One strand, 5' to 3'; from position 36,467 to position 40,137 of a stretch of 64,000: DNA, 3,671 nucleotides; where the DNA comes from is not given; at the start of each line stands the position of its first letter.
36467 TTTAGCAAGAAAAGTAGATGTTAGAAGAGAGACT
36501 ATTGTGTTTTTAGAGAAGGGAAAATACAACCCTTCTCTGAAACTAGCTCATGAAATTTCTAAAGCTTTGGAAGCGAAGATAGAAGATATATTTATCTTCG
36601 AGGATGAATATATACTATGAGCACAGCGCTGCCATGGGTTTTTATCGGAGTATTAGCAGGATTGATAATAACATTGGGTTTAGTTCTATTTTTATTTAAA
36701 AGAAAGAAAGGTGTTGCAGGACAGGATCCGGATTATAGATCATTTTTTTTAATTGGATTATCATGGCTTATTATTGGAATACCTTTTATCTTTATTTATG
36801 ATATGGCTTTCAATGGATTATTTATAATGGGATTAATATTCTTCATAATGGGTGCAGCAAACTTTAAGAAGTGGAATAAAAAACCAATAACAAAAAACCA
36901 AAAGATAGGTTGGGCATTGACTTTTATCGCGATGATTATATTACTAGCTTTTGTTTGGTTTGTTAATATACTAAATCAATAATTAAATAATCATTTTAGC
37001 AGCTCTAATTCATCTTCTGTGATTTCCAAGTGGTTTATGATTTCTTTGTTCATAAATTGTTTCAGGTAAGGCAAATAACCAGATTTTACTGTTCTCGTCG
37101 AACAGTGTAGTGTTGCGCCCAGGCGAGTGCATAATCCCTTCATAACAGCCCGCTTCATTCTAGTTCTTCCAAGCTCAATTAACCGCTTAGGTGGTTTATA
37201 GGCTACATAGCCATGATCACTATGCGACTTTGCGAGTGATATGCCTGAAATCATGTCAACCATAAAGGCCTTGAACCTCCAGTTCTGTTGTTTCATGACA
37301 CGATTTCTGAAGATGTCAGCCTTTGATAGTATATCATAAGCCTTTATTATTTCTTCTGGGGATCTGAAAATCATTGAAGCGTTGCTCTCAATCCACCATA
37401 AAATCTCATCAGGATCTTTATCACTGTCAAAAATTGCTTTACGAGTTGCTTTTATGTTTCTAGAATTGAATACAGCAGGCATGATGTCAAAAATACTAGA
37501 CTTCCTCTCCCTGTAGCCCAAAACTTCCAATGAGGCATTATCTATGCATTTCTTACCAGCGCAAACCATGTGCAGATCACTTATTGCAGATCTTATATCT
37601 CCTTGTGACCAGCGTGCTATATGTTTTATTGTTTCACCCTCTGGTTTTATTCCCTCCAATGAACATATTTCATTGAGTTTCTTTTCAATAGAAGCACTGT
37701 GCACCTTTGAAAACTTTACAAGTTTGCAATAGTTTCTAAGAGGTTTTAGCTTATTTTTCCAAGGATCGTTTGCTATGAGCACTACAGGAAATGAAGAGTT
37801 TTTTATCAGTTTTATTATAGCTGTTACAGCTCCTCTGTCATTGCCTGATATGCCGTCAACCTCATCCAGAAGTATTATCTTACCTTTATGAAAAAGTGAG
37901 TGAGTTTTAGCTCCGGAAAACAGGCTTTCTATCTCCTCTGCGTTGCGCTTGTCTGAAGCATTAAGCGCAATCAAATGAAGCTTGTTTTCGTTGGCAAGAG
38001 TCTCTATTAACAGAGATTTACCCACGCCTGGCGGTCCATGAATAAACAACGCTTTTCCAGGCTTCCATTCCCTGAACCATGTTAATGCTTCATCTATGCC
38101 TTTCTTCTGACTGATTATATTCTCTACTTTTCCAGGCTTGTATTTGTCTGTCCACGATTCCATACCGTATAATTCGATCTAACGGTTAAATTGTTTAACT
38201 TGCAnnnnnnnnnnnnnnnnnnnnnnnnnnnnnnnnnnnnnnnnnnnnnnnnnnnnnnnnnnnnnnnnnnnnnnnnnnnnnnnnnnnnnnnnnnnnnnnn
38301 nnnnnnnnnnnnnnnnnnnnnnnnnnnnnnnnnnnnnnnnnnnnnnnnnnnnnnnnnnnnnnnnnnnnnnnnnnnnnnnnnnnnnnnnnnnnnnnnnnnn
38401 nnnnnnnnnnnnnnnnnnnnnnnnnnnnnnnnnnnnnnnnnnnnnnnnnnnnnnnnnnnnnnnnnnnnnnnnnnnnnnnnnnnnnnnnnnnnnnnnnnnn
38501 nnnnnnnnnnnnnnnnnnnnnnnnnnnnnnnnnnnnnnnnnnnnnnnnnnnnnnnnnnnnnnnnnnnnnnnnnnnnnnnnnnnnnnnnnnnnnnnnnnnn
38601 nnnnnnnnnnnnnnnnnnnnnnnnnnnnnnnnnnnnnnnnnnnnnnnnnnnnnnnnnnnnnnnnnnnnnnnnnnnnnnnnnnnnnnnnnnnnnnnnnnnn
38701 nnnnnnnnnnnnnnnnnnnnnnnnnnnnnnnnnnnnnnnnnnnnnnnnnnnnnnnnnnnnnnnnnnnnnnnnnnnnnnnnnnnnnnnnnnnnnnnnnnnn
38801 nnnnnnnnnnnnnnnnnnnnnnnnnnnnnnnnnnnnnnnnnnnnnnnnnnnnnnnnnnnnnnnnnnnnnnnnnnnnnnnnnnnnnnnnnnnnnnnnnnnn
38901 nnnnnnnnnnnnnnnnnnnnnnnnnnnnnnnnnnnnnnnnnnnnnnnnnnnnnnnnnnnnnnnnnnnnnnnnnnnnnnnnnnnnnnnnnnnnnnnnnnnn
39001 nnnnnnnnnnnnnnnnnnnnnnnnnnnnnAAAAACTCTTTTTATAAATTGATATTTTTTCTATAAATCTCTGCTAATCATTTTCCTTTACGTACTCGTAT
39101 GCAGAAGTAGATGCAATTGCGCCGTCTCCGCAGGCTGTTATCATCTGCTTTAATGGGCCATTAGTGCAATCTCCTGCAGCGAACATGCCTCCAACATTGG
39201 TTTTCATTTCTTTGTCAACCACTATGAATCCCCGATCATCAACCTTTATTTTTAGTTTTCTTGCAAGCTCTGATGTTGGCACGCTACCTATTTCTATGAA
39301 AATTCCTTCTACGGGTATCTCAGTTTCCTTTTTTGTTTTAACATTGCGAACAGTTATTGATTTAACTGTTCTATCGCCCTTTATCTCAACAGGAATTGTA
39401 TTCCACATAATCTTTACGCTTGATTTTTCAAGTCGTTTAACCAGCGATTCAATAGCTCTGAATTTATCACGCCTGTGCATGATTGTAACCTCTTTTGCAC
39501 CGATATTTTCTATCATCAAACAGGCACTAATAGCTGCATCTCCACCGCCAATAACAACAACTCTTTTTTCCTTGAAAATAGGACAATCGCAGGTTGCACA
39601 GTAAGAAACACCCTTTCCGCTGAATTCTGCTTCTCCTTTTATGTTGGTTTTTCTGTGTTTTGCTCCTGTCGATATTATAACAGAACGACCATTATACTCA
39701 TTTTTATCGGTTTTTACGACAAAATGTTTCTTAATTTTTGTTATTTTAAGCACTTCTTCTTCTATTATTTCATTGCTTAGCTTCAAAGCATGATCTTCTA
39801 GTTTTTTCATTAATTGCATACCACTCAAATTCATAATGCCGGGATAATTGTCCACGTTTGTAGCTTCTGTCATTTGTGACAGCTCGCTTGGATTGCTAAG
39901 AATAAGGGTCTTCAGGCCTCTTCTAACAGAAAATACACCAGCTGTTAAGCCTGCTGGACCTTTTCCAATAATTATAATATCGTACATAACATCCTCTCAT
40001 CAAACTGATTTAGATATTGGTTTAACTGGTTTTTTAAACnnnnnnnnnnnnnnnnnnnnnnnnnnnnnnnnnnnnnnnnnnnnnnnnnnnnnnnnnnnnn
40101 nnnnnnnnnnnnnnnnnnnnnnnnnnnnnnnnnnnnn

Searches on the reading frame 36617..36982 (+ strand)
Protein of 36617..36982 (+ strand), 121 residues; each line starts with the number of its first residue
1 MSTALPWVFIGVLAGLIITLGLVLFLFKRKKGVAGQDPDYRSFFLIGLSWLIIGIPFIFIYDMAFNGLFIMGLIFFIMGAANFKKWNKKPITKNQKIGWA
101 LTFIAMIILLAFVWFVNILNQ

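Call 51: search_protein_families(library=pfam, proteins=[window:36617-36982:+], max_evalue=0.001)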
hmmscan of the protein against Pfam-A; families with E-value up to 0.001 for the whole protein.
window:36617-36982:+ (121 aa): 1 family
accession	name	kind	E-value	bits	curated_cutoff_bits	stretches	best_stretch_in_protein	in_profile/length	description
PF07331.16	TctB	-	0.00025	21.7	29.1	1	6-119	33-132/137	Tripartite tricarboxylate transporter TctB family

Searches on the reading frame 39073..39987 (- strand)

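Call 91: search_protein_families(library=pfam, proteins=[window:39073-39987:-], max_evalue=0.001)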
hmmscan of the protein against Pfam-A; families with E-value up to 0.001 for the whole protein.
window:39073-39987:- (304 aa): 11 families
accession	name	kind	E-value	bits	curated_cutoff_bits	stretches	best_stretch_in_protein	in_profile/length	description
PF07992.20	Pyr_redox_2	-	6.6e-50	170.6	26.1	1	2-288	1-290/291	Pyridine nucleotide-disulphide oxidoreductase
PF13738.12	Pyr_redox_3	-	1.4e-25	90.6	30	1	76-272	101-305/305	Pyridine nucleotide-disulphide oxidoreductase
PF00070.33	Pyr_redox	-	1.5e-13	51.5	22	1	142-214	1-80/82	Pyridine nucleotide-disulphide oxidoreductase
PF00890.30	FAD_binding_2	-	9.9e-09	35.3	20.4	1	3-35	1-33/414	FAD binding domain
PF01134.28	GIDA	-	1e-07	31.8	22.1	0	3-37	1-36/391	Glucose inhibited division protein A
PF03486.20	HI0933_like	-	1.4e-05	25.1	50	0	3-35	2-34/244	HI0933-like protein Rossmann domain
PF01946.23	Thi4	-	7e-05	22.6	26.2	0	3-31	19-48/235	Thi4 family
PF12831.13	FAD_oxidored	-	7.7e-05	22.6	27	0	3-32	1-30/416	FAD dependent oxidoreductase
PF01266.30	DAO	-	0.0002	21.4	27.9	0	3-31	1-29/353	FAD dependent oxidoreductase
PF01494.25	FAD_binding_3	-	0.00037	20.3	22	0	2-42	2-42/349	FAD binding domain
PF01262.27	AlaDh_PNT_C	-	0.00041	20.3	23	0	131-185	19-74/214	Alanine dehydrogenase/PNT, C-terminal domain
